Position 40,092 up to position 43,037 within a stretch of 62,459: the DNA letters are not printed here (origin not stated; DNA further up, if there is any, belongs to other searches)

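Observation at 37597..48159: Tandem array of four translationally coupled ~880-aa MORN / FG-GAP(VCBS) / UnbV-ASPIC lipoprotein paralogs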

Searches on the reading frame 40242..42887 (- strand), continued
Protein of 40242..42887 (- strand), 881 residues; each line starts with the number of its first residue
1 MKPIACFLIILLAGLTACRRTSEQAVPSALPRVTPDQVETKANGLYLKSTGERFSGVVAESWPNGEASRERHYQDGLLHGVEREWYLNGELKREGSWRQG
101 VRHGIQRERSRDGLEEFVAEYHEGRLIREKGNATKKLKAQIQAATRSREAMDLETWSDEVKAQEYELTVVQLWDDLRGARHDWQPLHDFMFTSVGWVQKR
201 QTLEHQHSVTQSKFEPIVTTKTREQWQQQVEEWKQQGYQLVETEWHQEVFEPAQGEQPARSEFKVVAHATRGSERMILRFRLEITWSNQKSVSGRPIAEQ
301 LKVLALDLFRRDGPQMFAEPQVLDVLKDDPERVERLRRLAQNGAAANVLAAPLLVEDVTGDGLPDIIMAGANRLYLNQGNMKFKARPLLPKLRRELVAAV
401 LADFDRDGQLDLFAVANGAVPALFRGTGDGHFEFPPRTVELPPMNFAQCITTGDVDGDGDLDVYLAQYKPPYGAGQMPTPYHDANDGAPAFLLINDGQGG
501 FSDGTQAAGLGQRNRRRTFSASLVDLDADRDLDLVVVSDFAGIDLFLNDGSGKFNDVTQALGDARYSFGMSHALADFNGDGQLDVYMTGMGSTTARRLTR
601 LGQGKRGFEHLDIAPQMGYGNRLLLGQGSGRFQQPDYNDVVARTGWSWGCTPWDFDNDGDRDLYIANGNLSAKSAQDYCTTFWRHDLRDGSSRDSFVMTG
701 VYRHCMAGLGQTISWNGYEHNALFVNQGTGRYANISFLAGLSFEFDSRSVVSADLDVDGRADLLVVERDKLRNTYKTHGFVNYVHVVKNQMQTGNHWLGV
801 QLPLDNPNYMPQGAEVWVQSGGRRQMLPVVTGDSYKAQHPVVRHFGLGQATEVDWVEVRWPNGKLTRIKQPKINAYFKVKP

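Call 32: predict_structure(alignment_id=A1)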
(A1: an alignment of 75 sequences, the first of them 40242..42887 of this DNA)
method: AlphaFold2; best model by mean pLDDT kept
length: 881 residues; sequences in the alignment: 75
mean_pLDDT: 94.1   pTM: 0.89
mean pLDDT of the five models: 94.1, 93.4, 93.4, 92.9, 92.8
residues with pLDDT >= 90: 792; 70-90: 67; 50-70: 11; < 50: 11
segments of 3 or more residues with pLDDT < 50: 18-26
pLDDT, mean of each block of 10 residues (from residue 1): 65 59 55 96 94 96 95 97 94 97 96 93 95 92 96 95 97 96 95 95 96 95 96 97 96 95 98 97 96 95 97 95 92 91 89 96 96 96 96 95 96 97 95 97 96 97 97 93 96 98 98 97 96 98 98 97 97 95 96 94 84 95 95 96 96 96 97 96 93 94 94 95 91 96 97 97 96 85 97 96 91 97 95 97 97 97 94 94 80
secondary structure, 60 per line:
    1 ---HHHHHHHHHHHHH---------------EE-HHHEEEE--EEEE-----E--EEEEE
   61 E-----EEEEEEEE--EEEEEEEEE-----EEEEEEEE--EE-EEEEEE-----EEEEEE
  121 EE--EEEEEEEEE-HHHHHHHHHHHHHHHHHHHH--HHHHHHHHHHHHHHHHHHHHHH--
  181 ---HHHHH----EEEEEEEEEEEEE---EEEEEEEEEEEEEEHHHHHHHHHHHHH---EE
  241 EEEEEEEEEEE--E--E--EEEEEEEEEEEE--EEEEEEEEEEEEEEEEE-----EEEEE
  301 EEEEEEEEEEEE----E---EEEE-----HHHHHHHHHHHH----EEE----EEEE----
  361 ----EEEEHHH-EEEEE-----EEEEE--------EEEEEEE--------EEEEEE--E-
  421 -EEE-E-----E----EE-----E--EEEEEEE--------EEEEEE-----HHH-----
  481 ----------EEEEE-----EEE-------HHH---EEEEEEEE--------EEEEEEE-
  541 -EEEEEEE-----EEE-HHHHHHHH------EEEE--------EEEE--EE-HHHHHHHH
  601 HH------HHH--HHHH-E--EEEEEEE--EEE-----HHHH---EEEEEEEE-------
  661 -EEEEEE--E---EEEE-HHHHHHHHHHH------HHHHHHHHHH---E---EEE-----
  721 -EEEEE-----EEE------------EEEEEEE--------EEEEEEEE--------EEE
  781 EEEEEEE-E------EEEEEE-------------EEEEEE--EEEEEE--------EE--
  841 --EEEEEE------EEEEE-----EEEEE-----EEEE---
elements in order (helices of 4 or more, strands of 3 or more residues): H4-16 E38-41 E44-47 E56-61 E67-74 E77-85 E91-98 E104-109 E115-122 E125-133 H135-154 H157-178 H184-188 E193-205 E209-222 H223-235 E239-251 E260-271 E274-290 E296-312 E321-324 H330-341 E346-348 E353-356 E365-368 E373-377 E383-387 E396-402 E411-416 E422-424 E447-453 E462-467 E491-495 E501-503 E517-524 E533-539 E542-548 E554-556 H558-565 E572-575 E584-587 H593-602 H614-617 E622-628 E631-633 H639-642 E646-653 E662-667 E674-677 H679-689 H696-705 E713-715 E722-726 E732-734 E747-753 E762-769 E778-787 E796-801 E815-820 E823-828 E843-848 E855-859 E865-869 E875-878

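Call 36: fold_search(model_id=the predicted structure, library=pdb)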
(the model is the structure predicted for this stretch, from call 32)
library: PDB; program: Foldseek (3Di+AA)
matches with E <= 10: 1003; with E <= 0.001: 71
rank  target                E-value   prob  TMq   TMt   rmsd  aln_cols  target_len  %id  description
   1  9etn_A                3.6e-23  1.00  0.44  0.68   4.0       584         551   18  Crystal structure of murine CRTAC1 (released 2024-07-31)
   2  8ov6_A                1.2e-07  1.00  0.17  0.19  32.2       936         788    9  Ternary structure of intramolecular bivalent glue degrader IBG1 bound to BRD4 and DCAF16:DDB1deltaBPB (released 2023-05-17)
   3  4a2m_D                1.6e-07  1.00  0.24  0.28  35.8      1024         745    8  Structure of the periplasmic domain of the heparin and heparan sulphate sensing hybrid two component system BT4663 in  (released 2012-05-02)
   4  9a40_C                3.2e-07  0.99  0.18  0.14  37.4      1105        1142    8  model of Cullin4 (released 2024-09-18)
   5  6h0g_A                5.2e-07  1.00  0.17  0.18  32.6       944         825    8  Structure of the DDB1-CRBN-pomalidomide complex bound to ZNF692(ZF4) (released 2018-11-07)
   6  8tl6_A                6.0e-07  1.00  0.18  0.20  32.2       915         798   10  Cryo-EM structure of DDB1deltaB-DDA1-DCAF5 (released 2024-04-03)
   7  8tnp_A                9.4e-07  1.00  0.21  0.23  30.3       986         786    8  Cryo-EM structure of DDB1dB:CRBN:Pomalidomide:SD40 (released 2024-03-13)
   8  9djt_E                9.9e-07  0.99  0.16  0.18  33.5      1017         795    9  Ternary complex structure of Cereblon-DDB1 bound to WIZ(ZF7) and the molecular glue WIZ-5 (released 2024-11-27)
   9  9v80_B                1.3e-06  1.00  0.28  0.58   5.4       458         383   10  Cryo-EM structure of KICSTOR CCC complex (state 4) (released 2025-11-12)
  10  9v9n_B                1.6e-06  1.00  0.28  0.59   5.5       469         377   10  Cryo-EM structure of KICSTOR CCC complex (state 5) (released 2025-11-12)
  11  5jk7_A                2.1e-06  0.99  0.20  0.16  35.2      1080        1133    8  The X-ray structure of the DDB1-DCAF1-Vpr-UNG2 complex (released 2016-10-05)
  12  9v86_C                2.3e-06  1.00  0.18  0.38  19.0       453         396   10  Cryo-EM structure of KICSTOR CCC complex (state 3) (released 2025-11-12)
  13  6bn9_A                2.3e-06  0.99  0.17  0.18  32.1       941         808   10  Crystal structure of DDB1-CRBN-BRD4(BD1) complex bound to dBET70 PROTAC (released 2018-05-30)
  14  9van_C                2.5e-06  1.00  0.19  0.39  17.9       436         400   11  Cryo-EM structure of human full length KICSTOR complex (state 2) (released 2025-11-12)
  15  8g46_A                2.5e-06  1.00  0.18  0.20  33.3       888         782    9  Cryo-EM structure of DDB1deltaB-DDA1-DCAF16-BRD4(BD2)-MMH2 (released 2023-03-08)
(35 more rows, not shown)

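Call 63: search_solved_structures(query=A1, max_evalue=0.001, show_alignments=1)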
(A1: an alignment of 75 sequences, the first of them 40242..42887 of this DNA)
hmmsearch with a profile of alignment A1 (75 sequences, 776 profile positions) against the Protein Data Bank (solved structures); distinct sequences matched with E-value up to 0.001: 36.
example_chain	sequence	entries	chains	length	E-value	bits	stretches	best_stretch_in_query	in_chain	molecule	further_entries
9etn_A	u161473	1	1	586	2.6e-24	88.7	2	649-760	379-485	Cartilage acidic protein 1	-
4up4_A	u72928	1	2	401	1.3e-12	50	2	249-362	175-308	LECTIN PVL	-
4tqj_A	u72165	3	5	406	2.3e-12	49.2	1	241-326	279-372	Lectin 2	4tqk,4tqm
2bwm_A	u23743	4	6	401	2.3e-12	49.2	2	249-362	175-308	PSATHYRELLA VELUTINA LECTIN PVL | PSATHYRELLA VELUTINA LECTIN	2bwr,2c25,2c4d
5mb4_A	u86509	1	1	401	1.1e-09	40.3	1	249-332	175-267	GlcNAc specific lectin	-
8w20_C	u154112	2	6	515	1.1e-08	37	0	241-332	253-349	Secreted esterase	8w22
9ind_A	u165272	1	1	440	1e-05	27.2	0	254-362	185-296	Integrin alpha-V heavy chain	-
8tcg_A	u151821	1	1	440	1.7e-05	26.4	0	254-362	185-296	Integrin alpha-V heavy chain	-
8ij5_E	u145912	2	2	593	1.8e-05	26.4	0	254-362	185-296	Integrin alpha-V heavy chain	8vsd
8w30_A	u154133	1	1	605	1.8e-05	26.4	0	254-362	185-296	Integrin alpha-V heavy chain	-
8tcf_A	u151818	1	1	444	2e-05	26.2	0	254-362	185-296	Integrin alpha-V heavy chain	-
5nem_A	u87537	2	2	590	2.6e-05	25.9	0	254-362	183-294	Integrin alpha-V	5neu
5ner_A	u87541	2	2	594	2.7e-05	25.8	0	254-362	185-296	Integrin alpha-V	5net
4um9_A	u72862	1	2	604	2.9e-05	25.7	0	254-362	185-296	Integrin alpha-V heavy chain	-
9cz7_A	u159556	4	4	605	2.9e-05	25.7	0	254-362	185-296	Integrin alpha-V heavy chain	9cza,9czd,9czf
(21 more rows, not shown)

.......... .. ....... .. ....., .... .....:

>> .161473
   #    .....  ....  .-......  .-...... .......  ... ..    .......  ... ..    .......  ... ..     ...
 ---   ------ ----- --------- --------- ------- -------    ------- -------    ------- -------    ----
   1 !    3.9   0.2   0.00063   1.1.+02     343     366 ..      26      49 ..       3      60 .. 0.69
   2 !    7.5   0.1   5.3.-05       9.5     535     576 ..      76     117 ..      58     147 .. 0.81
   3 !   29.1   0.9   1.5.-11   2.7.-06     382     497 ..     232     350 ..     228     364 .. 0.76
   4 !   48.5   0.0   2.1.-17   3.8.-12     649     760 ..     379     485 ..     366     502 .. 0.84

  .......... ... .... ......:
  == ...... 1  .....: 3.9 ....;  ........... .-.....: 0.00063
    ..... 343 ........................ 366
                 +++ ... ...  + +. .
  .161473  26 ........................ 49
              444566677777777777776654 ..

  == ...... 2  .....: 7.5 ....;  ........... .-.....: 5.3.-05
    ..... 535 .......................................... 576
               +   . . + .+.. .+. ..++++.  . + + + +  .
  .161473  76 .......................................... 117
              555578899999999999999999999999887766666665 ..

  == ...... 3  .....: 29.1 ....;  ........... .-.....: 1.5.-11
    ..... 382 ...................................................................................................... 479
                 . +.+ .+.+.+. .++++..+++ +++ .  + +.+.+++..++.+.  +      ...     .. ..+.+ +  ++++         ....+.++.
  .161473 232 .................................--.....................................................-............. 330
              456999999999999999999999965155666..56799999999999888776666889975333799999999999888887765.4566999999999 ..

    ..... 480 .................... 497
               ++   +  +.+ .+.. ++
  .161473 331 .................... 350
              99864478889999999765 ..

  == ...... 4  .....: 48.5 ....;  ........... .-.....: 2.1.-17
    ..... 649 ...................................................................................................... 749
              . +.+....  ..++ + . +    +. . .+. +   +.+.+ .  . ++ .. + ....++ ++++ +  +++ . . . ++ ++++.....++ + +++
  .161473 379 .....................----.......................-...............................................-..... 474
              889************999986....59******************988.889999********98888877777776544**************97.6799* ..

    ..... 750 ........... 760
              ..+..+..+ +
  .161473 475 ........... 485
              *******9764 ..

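Call 64: find_related_loci(query=A1, collection=metagenome_contigs, flank=10000)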
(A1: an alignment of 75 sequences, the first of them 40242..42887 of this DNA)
Query A1 (881 aa) in metagenome_contigs; peptide patterns used: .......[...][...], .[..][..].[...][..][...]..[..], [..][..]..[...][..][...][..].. (x = any residue, [..] = any of these).
600 stretches matched a pattern (row limit reached: there are more); 447 encode a relative of the query (tblastn E <= 1e-3); the best 80 are kept; 80 distinct loci.
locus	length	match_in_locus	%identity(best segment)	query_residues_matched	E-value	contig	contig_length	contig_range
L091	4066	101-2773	41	4-881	0e+0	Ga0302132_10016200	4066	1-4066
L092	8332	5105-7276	43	141-880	2e-166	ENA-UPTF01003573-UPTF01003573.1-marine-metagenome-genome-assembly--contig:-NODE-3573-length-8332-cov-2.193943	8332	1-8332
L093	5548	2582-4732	40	147-881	4e-166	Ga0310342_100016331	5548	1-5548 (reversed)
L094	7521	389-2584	41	129-879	5e-155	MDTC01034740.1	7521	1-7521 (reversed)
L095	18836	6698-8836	40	155-880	2e-149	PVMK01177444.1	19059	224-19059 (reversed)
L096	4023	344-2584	36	111-880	4e-154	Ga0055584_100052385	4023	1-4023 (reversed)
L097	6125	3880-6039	41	148-879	8e-150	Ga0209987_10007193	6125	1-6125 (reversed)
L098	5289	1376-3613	38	127-881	1e-148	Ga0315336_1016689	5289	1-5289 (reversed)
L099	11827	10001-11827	46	45-655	1e-142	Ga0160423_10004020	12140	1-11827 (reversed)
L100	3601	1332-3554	37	134-880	2e-143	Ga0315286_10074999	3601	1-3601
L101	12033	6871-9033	36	145-879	6e-137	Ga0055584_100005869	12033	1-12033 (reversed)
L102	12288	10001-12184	38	148-880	3e-136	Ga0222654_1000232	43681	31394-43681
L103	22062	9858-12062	35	139-880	9e-135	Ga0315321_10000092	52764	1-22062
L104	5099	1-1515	45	371-881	7e-134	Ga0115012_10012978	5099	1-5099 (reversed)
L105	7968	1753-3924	38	141-881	1e-132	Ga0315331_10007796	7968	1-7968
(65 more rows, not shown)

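Call 68: search_protein_families(library=pfam, proteins=[P0099, P0110, P0087], max_evalue=0.001)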
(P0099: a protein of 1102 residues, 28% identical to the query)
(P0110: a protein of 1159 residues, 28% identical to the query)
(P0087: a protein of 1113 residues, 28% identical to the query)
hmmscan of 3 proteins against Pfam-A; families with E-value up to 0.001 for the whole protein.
P0099 (1102 aa): 4 families
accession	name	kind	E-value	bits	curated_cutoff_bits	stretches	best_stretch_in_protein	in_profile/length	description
PF13517.12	FG-GAP_3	-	1.6e-94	310.9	26.9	11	254-316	1-60/61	FG-GAP-like repeat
PF01839.29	FG-GAP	-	2.6e-35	120.2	22.1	3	870-891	1-22/37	FG-GAP repeat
PF07593.17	UnbV_ASPIC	-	3.6e-23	81.7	23.4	1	526-592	1-67/68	ASPIC and UnbV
PF16743.10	PliI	-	3.5e-10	40.1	27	0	813-838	52-77/123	Periplasmic lysozyme inhibitor of I-type lysozyme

P0110 (1159 aa): 3 families
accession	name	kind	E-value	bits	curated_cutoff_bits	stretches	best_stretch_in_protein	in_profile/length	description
PF13517.12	FG-GAP_3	-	2.8e-82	271.7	26.9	9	49-111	1-61/61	FG-GAP-like repeat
PF07593.17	UnbV_ASPIC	-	2.4e-26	91.9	23.4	1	507-573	1-67/68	ASPIC and UnbV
PF01839.29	FG-GAP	-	7.6e-22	77.2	22.1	1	630-658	2-34/37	FG-GAP repeat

P0087 (1113 aa): 5 families
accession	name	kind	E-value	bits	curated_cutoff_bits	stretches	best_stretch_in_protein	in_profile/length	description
PF13517.12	FG-GAP_3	-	2.4e-93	307.2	26.9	11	74-137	1-61/61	FG-GAP-like repeat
PF01839.29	FG-GAP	-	2.1e-29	101.3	22.1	1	880-899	5-24/37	FG-GAP repeat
PF07593.17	UnbV_ASPIC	-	9.6e-24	83.5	23.4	1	529-595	1-67/68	ASPIC and UnbV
PF12256.14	TcdB_toxin_midN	-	0.00013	21.7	24.8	0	764-783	25-45/181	Insecticide toxin TcdB middle/N-terminal region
PF16743.10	PliI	-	0.00016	21.8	27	0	822-876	55-115/123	Periplasmic lysozyme inhibitor of I-type lysozyme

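Call 74: find_encoding_contigs(protein=window:40242-42887:-, flank=2000, max_places=4)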
Protein window:40242-42887:- (881 aa): no gene with exactly this product is on record in the collection.

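Call 75: find_encoding_contigs(protein=P0001, flank=10000, max_places=3)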
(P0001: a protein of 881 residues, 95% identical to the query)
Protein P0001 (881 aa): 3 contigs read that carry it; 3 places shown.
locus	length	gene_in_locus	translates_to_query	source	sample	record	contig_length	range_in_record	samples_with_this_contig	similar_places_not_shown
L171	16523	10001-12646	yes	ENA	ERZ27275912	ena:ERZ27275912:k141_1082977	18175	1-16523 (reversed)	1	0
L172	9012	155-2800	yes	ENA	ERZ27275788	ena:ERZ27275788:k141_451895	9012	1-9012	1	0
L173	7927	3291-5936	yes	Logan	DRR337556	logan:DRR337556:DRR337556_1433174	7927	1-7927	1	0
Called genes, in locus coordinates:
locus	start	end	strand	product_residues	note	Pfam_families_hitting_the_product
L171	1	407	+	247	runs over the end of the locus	PF06439:3keto-disac_hyd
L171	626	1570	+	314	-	-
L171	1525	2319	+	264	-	PF05891:Methyltransf_PK (weak), PF08241:Methyltransf_11, PF08242:Methyltransf_12, PF13649:Methyltransf_25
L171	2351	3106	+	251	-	PF02129:Peptidase_S15 (faint), PF00561:Abhydrolase_1 (faint), PF12146:Hydrolase_4 (weak), PF12697:Abhydrolase_6 (weak), PF20408:Abhydrolase_11 (faint), PF00326:Peptidase_S9 (weak)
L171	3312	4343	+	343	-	PF07963:N_methyl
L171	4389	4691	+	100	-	-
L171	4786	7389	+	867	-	PF01839:FG-GAP (faint), PF13517:FG-GAP_3, PF07593:UnbV_ASPIC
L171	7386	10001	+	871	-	PF01839:FG-GAP (faint), PF13517:FG-GAP_3, PF07593:UnbV_ASPIC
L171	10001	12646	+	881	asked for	PF01839:FG-GAP (faint), PF13517:FG-GAP_3, PF07593:UnbV_ASPIC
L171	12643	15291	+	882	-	PF01839:FG-GAP (faint), PF13517:FG-GAP_3, PF07593:UnbV_ASPIC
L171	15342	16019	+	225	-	PF07963:N_methyl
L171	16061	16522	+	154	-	?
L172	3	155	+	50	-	?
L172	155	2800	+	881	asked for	PF01839:FG-GAP (faint), PF13517:FG-GAP_3, PF07593:UnbV_ASPIC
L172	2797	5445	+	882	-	PF01839:FG-GAP (faint), PF13517:FG-GAP_3, PF07593:UnbV_ASPIC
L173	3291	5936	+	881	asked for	PF01839:FG-GAP (faint), PF13517:FG-GAP_3, PF07593:UnbV_ASPIC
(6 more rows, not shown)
